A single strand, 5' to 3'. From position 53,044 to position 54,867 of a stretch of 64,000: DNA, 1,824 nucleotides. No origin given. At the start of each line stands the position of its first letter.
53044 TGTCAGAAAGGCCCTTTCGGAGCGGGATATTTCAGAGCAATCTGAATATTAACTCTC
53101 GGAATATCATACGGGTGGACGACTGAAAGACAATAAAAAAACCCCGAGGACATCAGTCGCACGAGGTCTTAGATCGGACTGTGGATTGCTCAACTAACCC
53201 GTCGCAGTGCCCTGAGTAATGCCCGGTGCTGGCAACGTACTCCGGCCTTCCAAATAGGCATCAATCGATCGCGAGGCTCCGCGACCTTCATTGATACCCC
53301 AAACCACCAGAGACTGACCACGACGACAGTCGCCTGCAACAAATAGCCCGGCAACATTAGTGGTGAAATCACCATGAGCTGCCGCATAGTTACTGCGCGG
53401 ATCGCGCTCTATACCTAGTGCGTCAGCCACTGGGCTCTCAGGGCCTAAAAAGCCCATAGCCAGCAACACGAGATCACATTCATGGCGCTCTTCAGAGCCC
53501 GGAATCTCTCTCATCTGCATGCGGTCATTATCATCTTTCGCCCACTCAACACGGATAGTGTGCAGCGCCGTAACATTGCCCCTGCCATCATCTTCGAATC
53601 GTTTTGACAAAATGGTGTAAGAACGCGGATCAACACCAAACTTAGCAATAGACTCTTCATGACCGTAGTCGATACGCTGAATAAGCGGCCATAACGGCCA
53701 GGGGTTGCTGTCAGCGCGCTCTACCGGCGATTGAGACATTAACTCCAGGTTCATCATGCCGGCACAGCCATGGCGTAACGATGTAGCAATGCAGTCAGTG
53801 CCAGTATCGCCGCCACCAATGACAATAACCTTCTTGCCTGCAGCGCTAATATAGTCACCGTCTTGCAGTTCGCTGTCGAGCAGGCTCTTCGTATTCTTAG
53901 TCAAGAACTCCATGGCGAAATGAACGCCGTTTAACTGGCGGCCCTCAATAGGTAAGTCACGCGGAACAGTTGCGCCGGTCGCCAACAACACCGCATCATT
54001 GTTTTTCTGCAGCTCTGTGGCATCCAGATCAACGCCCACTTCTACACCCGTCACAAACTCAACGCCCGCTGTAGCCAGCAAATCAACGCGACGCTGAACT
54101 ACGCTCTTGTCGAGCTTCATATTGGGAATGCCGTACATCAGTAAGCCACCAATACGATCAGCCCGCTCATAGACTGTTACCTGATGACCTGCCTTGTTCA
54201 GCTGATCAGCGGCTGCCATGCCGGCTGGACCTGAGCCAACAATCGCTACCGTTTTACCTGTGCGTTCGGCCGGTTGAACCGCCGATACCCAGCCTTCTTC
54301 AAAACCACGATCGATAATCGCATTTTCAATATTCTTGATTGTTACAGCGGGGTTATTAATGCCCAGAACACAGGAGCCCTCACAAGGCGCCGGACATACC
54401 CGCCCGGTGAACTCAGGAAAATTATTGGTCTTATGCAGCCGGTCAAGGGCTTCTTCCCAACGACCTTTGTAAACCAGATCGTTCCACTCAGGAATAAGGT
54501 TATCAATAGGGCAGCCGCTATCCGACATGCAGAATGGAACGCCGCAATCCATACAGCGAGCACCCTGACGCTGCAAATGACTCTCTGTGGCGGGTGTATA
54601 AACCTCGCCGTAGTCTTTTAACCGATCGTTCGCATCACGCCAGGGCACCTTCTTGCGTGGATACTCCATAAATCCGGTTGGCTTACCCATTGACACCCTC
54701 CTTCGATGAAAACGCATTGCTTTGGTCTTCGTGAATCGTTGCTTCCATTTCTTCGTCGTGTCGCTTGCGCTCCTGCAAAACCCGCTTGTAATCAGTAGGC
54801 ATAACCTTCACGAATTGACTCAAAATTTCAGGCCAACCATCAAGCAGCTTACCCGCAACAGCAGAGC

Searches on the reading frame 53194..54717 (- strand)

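Call 51: search_protein_families(library=pfam, proteins=[window:53194-54717:-], max_evalue=0.00001)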
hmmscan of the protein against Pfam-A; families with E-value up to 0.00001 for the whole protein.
window:53194-54717:- (507 aa): 9 families
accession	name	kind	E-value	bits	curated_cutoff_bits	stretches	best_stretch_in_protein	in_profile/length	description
PF07992.20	Pyr_redox_2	-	4.4e-27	95.7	26.1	1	156-473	2-286/291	Pyridine nucleotide-disulphide oxidoreductase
PF14691.11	Fer4_20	-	3.4e-23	82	25.8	1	33-142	2-112/113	Dihydroprymidine dehydrogenase domain II, 4Fe-4S cluster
PF13738.12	Pyr_redox_3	-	3.8e-12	46.5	30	0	151-251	161-269/305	Pyridine nucleotide-disulphide oxidoreductase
PF13450.12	NAD_binding_8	-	4.4e-10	40.1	21.9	1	159-192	1-34/68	NAD(P)-binding Rossmann-like domain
PF01266.30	DAO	-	5.8e-09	36.4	27.9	0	157-190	2-35/353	FAD dependent oxidoreductase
PF00070.33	Pyr_redox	-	1e-08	36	22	1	157-227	2-63/82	Pyridine nucleotide-disulphide oxidoreductase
PF01593.30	Amino_oxidase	-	6.6e-07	29.4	19.8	1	165-192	2-29/443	Flavin containing amine oxidoreductase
PF03486.20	HI0933_like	-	1e-06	28.8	50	0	156-191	2-37/244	HI0933-like protein Rossmann domain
PF12831.13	FAD_oxidored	-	6.2e-06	26.2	27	1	157-196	2-41/416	FAD dependent oxidoreductase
